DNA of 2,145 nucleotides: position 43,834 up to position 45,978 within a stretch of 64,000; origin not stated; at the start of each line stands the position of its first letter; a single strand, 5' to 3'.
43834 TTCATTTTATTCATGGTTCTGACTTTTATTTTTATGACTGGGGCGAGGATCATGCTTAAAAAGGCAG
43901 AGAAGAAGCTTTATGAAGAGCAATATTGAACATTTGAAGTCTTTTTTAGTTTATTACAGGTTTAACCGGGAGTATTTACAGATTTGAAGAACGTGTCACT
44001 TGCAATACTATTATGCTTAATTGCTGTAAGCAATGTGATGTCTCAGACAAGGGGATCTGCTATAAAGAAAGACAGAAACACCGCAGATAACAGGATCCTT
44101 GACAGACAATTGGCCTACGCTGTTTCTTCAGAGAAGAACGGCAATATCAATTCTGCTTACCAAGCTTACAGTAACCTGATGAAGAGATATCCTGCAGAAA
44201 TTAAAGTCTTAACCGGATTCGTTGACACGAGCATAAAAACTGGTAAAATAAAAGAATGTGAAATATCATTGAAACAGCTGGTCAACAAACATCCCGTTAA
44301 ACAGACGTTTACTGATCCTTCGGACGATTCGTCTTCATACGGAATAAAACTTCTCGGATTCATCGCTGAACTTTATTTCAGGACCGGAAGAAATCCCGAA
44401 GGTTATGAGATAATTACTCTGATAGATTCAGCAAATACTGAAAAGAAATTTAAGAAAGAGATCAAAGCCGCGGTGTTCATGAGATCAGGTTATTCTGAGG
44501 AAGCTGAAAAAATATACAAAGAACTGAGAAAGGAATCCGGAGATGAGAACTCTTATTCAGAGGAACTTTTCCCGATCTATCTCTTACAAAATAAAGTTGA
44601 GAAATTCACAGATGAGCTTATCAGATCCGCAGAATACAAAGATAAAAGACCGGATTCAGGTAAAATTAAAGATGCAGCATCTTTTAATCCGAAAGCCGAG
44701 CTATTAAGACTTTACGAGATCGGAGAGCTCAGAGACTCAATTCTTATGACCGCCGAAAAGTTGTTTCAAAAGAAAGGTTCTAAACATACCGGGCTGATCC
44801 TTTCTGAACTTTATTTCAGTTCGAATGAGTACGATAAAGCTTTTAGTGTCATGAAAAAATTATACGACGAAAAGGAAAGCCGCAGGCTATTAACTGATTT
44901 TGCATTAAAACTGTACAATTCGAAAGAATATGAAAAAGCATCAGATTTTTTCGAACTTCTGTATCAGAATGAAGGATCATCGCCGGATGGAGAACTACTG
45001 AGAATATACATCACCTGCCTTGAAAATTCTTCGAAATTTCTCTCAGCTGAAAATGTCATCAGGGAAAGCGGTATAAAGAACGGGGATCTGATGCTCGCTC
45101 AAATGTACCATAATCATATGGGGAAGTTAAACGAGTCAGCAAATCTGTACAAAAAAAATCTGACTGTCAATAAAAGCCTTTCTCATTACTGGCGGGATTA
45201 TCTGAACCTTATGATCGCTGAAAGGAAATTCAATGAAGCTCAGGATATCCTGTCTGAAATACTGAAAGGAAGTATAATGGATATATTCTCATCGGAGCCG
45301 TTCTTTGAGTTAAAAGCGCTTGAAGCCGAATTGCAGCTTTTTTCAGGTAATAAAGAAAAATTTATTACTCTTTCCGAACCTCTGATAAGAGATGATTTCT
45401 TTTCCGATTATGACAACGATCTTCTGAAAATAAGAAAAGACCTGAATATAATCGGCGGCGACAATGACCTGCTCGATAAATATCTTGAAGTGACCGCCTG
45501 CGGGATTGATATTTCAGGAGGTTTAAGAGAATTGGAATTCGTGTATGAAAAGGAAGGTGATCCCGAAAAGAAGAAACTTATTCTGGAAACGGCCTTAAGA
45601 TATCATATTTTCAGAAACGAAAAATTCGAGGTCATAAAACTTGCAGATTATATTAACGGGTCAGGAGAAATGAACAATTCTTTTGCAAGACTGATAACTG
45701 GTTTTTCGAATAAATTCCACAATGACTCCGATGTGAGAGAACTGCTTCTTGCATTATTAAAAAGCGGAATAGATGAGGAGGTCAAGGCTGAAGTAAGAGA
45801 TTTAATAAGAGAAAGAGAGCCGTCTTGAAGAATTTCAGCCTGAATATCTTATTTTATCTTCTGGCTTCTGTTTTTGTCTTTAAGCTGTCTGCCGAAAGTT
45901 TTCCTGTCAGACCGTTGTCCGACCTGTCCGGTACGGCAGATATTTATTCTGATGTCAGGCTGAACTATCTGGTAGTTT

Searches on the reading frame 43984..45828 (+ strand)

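Call 22: search_protein_families(library=pfam, proteins=[window:43984-45828:+], max_evalue=0.00001)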
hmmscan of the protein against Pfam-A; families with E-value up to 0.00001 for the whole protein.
window:43984-45828:+ (614 aa): 3 families
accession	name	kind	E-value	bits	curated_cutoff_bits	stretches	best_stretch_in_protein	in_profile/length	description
PF14559.12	TPR_19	-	1.3e-09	38.7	25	0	52-104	4-56/68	Tetratricopeptide repeat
PF13428.12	TPR_14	-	1.7e-08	34.7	23.5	0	41-77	3-39/44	Tetratricopeptide repeat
PF12895.13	ANAPC3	-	2.9e-07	31.1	27.2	0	252-324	7-80/82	Anaphase-promoting complex, cyclosome, subunit 3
